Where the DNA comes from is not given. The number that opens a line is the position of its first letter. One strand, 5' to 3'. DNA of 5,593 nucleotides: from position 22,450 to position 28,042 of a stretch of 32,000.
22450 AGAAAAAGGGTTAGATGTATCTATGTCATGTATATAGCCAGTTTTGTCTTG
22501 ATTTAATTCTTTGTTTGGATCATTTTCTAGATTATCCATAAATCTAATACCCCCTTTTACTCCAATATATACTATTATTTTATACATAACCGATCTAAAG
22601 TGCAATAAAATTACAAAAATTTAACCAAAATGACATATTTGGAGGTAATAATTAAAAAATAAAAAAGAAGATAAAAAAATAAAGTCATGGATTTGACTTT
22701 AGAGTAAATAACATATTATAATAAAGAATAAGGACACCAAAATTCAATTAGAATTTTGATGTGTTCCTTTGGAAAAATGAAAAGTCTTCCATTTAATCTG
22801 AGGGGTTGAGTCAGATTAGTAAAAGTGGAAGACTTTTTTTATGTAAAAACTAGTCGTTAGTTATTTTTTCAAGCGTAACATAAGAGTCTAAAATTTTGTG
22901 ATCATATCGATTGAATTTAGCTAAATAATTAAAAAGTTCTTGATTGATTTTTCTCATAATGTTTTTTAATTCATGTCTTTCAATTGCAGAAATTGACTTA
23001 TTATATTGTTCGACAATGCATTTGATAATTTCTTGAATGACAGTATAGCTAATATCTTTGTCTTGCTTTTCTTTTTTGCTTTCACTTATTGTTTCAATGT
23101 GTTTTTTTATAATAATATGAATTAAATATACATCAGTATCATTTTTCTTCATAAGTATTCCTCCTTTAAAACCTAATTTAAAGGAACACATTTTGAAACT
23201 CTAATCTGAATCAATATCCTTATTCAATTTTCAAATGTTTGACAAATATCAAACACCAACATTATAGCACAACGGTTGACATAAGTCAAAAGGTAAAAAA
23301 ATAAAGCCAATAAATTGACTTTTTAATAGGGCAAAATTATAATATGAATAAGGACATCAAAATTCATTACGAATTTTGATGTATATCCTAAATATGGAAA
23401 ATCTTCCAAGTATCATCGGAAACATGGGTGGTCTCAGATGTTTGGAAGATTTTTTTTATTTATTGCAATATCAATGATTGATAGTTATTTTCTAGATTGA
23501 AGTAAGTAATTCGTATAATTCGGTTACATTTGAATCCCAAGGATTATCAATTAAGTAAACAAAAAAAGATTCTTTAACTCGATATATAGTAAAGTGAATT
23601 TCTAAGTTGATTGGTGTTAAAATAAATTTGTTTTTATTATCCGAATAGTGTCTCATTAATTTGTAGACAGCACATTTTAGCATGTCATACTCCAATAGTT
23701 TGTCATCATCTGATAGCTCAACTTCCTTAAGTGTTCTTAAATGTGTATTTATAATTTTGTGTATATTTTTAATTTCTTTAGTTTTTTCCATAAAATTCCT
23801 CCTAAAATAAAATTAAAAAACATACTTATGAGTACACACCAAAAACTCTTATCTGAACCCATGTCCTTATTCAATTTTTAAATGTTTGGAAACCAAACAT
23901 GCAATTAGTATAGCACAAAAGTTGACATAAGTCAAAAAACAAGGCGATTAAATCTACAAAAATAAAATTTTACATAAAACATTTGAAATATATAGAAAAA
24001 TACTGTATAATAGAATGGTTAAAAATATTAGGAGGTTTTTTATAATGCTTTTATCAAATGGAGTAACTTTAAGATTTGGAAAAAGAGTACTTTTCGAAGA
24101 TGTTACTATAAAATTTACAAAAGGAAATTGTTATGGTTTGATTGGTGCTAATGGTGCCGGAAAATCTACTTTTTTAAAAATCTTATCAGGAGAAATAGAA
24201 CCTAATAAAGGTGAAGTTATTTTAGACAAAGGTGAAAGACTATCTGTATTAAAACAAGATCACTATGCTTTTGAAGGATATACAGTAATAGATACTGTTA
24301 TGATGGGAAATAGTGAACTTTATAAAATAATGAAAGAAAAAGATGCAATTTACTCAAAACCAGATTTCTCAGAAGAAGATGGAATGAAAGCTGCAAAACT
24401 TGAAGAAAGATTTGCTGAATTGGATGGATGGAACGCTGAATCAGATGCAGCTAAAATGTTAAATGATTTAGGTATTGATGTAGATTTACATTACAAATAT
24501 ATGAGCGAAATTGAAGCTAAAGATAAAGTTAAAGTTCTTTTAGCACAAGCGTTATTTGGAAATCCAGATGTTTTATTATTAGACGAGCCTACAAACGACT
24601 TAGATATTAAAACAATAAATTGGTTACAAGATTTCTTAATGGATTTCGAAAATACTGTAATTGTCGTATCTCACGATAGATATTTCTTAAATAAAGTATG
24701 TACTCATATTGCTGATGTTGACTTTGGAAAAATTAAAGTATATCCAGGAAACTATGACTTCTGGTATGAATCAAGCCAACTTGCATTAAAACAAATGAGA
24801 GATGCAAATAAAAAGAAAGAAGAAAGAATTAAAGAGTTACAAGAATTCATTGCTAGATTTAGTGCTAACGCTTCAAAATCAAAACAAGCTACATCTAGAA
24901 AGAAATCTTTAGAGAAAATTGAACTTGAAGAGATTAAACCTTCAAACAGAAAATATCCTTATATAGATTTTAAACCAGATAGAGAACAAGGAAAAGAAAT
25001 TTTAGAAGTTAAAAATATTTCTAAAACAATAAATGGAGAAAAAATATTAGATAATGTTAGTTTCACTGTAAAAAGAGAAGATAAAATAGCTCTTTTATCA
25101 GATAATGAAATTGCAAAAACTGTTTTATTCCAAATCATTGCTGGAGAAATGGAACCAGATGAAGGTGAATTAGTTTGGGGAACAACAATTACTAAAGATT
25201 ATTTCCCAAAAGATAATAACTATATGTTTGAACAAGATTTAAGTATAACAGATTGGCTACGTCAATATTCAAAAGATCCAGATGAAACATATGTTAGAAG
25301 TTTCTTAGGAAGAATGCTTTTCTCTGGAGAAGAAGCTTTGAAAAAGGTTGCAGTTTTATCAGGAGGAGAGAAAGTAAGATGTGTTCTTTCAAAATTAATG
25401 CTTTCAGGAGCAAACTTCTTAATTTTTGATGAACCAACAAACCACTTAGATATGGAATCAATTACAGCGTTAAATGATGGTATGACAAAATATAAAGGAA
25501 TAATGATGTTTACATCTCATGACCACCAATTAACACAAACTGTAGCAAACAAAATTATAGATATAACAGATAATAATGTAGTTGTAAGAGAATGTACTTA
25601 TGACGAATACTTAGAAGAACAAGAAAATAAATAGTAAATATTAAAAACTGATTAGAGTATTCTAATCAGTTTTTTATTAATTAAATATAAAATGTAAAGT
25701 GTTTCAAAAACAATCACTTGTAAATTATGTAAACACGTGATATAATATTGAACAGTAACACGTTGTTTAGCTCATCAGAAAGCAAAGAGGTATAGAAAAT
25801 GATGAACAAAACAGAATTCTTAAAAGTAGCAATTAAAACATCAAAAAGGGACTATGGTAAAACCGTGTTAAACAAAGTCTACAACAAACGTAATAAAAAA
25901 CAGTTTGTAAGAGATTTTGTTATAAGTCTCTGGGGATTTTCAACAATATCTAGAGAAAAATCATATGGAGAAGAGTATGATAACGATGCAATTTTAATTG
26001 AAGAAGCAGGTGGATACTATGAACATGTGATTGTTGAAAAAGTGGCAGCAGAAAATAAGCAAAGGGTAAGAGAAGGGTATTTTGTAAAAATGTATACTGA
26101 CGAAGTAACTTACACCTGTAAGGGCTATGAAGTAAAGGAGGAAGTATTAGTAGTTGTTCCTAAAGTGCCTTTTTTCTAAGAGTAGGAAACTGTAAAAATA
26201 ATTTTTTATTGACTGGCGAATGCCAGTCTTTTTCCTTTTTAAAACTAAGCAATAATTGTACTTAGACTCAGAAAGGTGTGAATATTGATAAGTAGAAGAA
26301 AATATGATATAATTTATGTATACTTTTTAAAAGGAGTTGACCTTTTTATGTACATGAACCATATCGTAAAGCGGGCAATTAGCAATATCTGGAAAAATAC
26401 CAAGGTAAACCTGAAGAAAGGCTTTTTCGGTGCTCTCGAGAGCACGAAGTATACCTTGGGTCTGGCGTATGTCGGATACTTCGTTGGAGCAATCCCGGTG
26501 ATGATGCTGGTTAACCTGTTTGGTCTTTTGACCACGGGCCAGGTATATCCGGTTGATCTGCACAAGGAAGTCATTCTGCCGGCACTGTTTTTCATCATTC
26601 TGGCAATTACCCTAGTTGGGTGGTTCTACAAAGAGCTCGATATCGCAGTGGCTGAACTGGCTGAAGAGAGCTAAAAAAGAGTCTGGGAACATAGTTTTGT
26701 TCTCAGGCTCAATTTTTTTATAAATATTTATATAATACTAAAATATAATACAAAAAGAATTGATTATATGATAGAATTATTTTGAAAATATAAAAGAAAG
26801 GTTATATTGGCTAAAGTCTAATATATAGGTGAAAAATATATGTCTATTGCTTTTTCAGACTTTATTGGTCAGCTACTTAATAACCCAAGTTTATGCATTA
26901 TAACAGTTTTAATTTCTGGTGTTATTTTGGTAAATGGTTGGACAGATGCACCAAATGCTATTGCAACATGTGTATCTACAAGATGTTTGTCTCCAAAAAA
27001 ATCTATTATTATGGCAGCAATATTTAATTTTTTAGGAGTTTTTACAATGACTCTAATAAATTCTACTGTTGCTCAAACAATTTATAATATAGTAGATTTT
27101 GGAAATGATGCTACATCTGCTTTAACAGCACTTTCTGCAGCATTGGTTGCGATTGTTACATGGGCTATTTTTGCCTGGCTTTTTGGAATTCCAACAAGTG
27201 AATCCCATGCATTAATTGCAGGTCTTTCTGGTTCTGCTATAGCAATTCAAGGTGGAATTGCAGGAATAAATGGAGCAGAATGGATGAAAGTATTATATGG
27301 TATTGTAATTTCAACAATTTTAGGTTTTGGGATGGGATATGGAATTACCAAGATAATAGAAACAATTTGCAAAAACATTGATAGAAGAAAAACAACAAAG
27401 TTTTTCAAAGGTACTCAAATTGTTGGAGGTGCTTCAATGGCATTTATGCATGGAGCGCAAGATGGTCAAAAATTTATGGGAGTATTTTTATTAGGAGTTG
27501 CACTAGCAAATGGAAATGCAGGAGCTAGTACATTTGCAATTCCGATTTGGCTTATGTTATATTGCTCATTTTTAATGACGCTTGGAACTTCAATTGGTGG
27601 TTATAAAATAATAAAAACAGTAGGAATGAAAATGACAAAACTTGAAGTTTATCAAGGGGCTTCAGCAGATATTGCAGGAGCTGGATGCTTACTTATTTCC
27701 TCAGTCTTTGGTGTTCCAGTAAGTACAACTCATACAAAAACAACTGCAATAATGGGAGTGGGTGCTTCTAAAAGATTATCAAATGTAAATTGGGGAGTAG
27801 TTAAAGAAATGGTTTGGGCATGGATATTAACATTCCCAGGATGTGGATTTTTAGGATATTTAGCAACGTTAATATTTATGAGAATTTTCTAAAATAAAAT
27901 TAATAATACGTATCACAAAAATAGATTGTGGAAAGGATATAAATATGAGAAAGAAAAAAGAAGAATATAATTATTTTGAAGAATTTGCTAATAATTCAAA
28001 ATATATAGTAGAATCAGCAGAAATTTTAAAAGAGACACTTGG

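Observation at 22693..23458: Each cassette carries a separately promoted convergent RNA of about 110 nt ending at the ORF terminator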

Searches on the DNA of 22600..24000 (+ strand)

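Call 55: search_rna_families(source=window, start=22600, end=24000, threshold=evalue, max_evalue=5)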
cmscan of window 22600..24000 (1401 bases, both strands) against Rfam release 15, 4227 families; matches with E-value up to 5: 3.
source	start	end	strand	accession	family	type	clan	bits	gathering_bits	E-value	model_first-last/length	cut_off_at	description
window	22936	22991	-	RF01600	snoR25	Gene; snRNA; snoRNA; CD-box;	-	20.7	50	4.2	1-70/70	no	small nucleolar RNA snoR25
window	23435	23512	-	RF01414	Dicty_Class_I_RNA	Gene;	-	17.6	41.5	4.2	1-56/56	no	Class I RNA from Dictyostelium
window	22791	22815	+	RF01082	SBWMV1_UPD-PKh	Cis-reg;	-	17.2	32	4.1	1-25/25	no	Pseudoknot of upstream pseudoknot domain (UPD) of the 3'UTR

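Call 81: search_dna_similar(query=window:22650-23950:+, collection=plasmids, mode=distant, max_rows=8)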
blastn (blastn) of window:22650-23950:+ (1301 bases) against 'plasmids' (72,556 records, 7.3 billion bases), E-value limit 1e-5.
No match.

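Call 82: search_dna_similar(query=window:22650-23950:+, collection=phages, mode=distant, max_rows=8)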
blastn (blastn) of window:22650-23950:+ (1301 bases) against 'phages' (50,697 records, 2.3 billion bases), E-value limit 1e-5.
No match.

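Call 83: build_rna_model(alignment_id=A7, structure=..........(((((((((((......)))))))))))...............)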
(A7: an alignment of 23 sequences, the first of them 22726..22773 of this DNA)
Model R1 built from alignment A7 (23 sequences, 53 columns); structure: as given.
model positions 48; base pairs 11; branch points 0; effective number of sequences 15.77; information 1.15 bits per position. Calibrated on 0.2 Mb of random sequence (short: E-values are rough).
structure used (alignment columns):
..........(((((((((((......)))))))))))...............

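Call 84: search_with_rna_model(model_id=R1, sources=[window, L001, L002, L005, L009, L012, L014, L015, L016, L017, L018, L056, L057, L068, L075, L084, L118, L139, L142, L143, L145, L146, L148, L149, L150, L151], max_evalue=1)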
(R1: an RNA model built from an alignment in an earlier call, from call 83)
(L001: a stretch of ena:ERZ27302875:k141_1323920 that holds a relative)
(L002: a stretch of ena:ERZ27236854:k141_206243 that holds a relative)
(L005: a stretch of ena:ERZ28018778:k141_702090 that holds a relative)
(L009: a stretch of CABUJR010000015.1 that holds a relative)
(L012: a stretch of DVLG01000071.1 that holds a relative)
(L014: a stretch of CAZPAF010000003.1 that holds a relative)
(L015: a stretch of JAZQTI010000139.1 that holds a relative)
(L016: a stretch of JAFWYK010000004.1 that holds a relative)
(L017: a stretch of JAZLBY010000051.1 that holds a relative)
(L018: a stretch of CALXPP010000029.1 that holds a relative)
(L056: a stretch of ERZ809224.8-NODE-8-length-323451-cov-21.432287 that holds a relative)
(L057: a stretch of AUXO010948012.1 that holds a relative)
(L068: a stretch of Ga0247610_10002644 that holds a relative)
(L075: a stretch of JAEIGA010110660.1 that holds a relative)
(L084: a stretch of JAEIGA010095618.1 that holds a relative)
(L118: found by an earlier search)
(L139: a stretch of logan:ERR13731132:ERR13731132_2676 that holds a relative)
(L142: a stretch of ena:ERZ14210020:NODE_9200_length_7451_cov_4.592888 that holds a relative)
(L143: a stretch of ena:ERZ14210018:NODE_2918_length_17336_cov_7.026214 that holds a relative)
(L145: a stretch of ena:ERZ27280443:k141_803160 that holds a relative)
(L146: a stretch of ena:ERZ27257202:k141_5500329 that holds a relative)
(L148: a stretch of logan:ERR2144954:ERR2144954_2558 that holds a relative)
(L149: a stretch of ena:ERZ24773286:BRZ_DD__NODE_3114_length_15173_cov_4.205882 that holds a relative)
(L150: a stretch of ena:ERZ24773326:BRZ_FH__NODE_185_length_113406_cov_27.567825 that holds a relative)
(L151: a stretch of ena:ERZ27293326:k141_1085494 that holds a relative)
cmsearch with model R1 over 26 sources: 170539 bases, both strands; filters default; matches with E-value up to 1: 83.
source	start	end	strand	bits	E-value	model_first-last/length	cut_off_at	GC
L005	3369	3416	-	70.5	8.3e-14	1-48/48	no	0.29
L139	946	993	-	70.4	8.5e-14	1-48/48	no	0.35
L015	4784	4831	+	69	1.8e-13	1-48/48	no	0.35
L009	1025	1072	-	68.2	2.7e-13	1-48/48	no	0.31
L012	5175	5222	-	68.2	2.7e-13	1-48/48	no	0.31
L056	3754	3801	+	68.2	2.7e-13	1-48/48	no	0.31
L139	1612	1659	-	67.8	3.4e-13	1-48/48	no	0.35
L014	3613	3660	+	67.5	4.2e-13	1-48/48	no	0.33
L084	2965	3012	+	67.1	5.1e-13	1-48/48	no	0.31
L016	5357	5403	+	67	5.3e-13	1-48/48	no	0.32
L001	3374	3421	-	66.7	6.1e-13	1-48/48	no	0.31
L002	3374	3421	-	66.7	6.1e-13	1-48/48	no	0.31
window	22726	22773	+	66.7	6.2e-13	1-48/48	no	0.31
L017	2359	2404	+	65.4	1.2e-12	1-48/48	no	0.35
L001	2682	2729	-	64.9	1.7e-12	1-48/48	no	0.27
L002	2672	2719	-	64.9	1.7e-12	1-48/48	no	0.27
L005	2668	2715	-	64.9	1.7e-12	1-48/48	no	0.27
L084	3581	3628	+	64.9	1.7e-12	1-48/48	no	0.27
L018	5933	5980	-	62.3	6.4e-12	1-48/48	no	0.33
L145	412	458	-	61.8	8.3e-12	1-48/48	no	0.32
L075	2062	2108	+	60.4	1.8e-11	1-48/48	no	0.38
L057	728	775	-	55.4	2.6e-10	1-48/48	no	0.35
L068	6061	6108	-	55.4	2.6e-10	1-48/48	no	0.35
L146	1879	1923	-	52.9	9.5e-10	1-48/48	no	0.38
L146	2511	2559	-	51.6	1.9e-09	1-48/48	no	0.31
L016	6041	6086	+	50.9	2.8e-09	1-48/48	no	0.3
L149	1861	1909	-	50.1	4.4e-09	1-48/48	no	0.37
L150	1861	1909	-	50.1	4.4e-09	1-48/48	no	0.37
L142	2913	2959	-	50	4.6e-09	1-48/48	no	0.47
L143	1403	1449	-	50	4.6e-09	1-48/48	no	0.47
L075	2750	2795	+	48.1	1.2e-08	1-48/48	no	0.33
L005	3381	3408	+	30.7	0.00013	10-37/48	no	0.21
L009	1037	1064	+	30.7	0.00013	10-37/48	no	0.21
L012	5187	5214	+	30.7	0.00013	10-37/48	no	0.21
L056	3762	3789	-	30.7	0.00013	10-37/48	no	0.21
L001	2694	2721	+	29.8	0.00022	10-37/48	no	0.25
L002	2684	2711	+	29.8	0.00022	10-37/48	no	0.25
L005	2680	2707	+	29.8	0.00022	10-37/48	no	0.25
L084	3589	3616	-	29.8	0.00022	10-37/48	no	0.25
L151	252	299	+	27.4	0.00074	1-48/48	no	0.31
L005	2927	2976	+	26.5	0.0013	1-48/48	no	0.32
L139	1624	1651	+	26.3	0.0014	10-37/48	no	0.29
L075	2070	2096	-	25.7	0.0019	10-37/48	no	0.3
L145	424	450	+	24.5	0.0035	10-37/48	no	0.22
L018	5945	5972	+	23.3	0.0066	10-37/48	no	0.29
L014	3621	3648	-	22.5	0.01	10-37/48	no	0.29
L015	4792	4819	-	22.5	0.01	10-37/48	no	0.29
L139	958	985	+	22.5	0.01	10-37/48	no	0.29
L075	2518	2566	-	22.3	0.011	1-48/48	no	0.33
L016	5365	5391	-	21.5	0.017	10-37/48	no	0.26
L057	740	767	+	21.5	0.018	10-37/48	no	0.29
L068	6073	6100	+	21.5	0.018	10-37/48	no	0.29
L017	2820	2870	-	21.2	0.021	1-48/48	no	0.27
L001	3386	3413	+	20.5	0.029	10-37/48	no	0.25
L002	3386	3413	+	20.5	0.029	10-37/48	no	0.25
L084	2973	3000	-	20.5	0.029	10-37/48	no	0.25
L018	5476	5520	+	20.2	0.036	1-48/48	no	0.31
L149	1873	1899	+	19.5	0.051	10-36/48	no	0.3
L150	1873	1899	+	19.5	0.051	10-36/48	no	0.3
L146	1425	1470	+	19.5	0.052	1-48/48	no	0.33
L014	4077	4124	-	19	0.066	1-48/48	no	0.29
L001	2927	2975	+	18.9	0.072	1-48/48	no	0.29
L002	2927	2975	+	18.9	0.072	1-48/48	no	0.29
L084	3411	3459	-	18.9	0.072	1-48/48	no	0.29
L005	2188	2240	+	18.7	0.079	1-48/48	no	0.36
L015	5249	5294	-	17.7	0.13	1-48/48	no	0.33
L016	5804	5852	-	17.6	0.14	1-48/48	no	0.29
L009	590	636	+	17.3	0.17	1-48/48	no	0.38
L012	4745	4791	+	17.3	0.17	1-48/48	no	0.38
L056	4185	4231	-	17.3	0.17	1-48/48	no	0.38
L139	493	542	+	17.2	0.17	1-48/48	no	0.36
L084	4063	4110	-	17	0.19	1-48/48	no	0.31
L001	2203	2255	+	16.5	0.25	1-48/48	no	0.34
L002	2193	2245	+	16.5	0.25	1-48/48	no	0.34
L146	2030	2078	+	16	0.33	1-48/48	no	0.37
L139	1132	1180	+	15.2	0.51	1-48/48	no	0.35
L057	251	299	+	14.5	0.72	1-48/48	no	0.37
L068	5584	5632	+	14.5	0.72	1-48/48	no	0.37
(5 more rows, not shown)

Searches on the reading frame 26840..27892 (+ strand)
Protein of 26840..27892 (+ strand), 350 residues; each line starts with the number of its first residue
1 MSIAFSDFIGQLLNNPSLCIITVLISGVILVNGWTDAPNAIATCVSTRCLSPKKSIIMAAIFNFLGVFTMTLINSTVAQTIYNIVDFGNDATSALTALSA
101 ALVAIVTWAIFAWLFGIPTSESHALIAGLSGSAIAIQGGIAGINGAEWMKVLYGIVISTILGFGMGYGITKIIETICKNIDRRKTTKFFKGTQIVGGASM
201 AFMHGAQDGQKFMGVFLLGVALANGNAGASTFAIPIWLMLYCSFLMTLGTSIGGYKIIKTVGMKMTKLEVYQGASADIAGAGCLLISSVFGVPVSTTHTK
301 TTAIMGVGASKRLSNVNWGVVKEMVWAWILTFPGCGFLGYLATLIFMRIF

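Call 14: search_protein_families(library=pfam, proteins=[window:26840-27892:+], max_evalue=0.001)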
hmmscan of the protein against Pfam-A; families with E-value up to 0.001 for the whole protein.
window:26840-27892:+ (350 aa): 1 family
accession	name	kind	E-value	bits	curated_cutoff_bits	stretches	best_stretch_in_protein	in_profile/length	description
PF01384.25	PHO4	-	8.7e-82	275.3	33.7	1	32-339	1-350/350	Phosphate transporter family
